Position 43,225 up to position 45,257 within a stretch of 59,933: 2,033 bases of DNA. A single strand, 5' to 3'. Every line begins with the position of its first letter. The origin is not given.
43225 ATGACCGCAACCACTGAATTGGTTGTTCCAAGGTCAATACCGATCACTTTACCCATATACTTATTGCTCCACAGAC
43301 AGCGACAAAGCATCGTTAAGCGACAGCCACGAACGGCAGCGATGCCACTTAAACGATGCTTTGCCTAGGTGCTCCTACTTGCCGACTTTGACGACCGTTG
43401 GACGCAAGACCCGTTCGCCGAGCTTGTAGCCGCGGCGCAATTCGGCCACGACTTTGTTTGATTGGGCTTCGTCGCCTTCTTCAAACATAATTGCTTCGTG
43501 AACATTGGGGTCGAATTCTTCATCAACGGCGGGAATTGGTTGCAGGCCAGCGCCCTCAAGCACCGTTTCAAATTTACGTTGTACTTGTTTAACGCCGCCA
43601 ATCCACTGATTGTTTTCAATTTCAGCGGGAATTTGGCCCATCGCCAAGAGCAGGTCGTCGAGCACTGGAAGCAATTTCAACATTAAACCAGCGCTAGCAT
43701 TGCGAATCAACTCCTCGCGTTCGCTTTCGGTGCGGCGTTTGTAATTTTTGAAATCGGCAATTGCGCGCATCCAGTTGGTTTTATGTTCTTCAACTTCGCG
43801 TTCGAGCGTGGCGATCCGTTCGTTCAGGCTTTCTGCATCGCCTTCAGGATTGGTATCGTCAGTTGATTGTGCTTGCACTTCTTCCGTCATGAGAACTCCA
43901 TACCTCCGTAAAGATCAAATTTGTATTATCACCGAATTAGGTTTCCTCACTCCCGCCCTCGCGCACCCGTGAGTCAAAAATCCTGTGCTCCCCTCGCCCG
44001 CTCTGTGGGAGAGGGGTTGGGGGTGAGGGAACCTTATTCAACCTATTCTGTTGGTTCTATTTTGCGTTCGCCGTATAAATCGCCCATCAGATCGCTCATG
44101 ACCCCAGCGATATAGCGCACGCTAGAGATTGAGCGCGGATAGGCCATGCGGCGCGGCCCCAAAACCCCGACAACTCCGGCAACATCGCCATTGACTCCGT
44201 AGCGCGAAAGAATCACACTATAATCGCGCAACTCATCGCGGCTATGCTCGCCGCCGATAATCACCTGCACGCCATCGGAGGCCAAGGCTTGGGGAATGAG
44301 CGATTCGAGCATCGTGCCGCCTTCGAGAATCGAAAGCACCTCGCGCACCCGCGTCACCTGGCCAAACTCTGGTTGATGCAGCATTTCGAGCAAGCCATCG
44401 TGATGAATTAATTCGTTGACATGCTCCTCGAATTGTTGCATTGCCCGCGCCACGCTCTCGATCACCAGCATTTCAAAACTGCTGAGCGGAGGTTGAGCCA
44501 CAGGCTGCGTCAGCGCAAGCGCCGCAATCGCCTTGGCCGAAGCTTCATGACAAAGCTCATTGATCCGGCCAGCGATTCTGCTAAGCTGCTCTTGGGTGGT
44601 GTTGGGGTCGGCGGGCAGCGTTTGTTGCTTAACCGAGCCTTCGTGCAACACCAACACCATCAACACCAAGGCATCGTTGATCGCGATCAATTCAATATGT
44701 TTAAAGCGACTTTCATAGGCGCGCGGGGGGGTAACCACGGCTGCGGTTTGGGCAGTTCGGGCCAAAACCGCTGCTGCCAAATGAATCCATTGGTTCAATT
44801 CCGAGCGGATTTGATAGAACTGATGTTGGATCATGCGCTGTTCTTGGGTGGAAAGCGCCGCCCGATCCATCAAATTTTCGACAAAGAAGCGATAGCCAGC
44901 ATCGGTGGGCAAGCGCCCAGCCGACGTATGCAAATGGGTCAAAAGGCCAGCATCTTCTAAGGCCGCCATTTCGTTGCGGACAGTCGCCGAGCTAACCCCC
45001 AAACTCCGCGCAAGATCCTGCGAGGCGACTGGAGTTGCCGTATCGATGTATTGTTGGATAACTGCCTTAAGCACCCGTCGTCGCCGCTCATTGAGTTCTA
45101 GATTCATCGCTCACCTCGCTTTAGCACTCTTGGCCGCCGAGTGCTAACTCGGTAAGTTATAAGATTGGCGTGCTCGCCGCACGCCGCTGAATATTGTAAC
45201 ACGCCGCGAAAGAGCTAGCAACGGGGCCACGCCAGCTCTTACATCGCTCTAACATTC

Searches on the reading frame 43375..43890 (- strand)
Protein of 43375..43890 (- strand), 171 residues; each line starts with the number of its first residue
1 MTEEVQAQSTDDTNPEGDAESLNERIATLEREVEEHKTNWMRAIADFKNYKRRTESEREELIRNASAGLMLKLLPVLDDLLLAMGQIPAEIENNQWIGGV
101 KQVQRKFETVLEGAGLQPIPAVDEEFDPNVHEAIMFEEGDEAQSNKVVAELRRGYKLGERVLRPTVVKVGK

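Call 32: search_protein_families(library=pfam, proteins=[window:43375-43890:-], max_evalue=0.001)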
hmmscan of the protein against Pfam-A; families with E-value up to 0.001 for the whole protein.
window:43375-43890:- (171 aa): 2 families
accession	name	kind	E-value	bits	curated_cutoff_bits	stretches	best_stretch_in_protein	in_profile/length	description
PF01025.24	GrpE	-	2.3e-45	154.7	25.8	1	12-171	6-165/165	GrpE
PF15665.10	FAM184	-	0.00018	21.7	32.7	1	18-58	47-87/211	Family with sequence similarity 184, A and B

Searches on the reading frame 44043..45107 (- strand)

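Call 64: search_protein_families(library=pfam, proteins=[window:44043-45107:-], max_evalue=0.0001)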
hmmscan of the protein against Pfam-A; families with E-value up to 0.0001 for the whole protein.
window:44043-45107:- (354 aa): 6 families
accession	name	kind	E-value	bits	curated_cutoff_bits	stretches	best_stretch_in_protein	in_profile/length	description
PF01628.27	HrcA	-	1.7e-45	156.1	22.2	1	106-327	2-215/215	HrcA protein C terminal domain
PF12840.13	HTH_20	-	8.3e-07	29.3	27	1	8-57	5-49/51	Helix-turn-helix domain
PF08279.18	HTH_11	-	9e-07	29.1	25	1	14-72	3-54/55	HTH domain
PF08220.18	HTH_DeoR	-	2.5e-06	27.6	21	1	17-63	5-51/57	DeoR-like helix-turn-helix domain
PF03444.21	HrcA_DNA-bdg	-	3.2e-06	27.1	21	1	5-72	2-70/79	Winged helix-turn-helix transcription repressor, HrcA DNA-binding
PF13545.12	HTH_Crp_2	-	3.6e-05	24.1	27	0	24-57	20-53/70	Crp-like helix-turn-helix domain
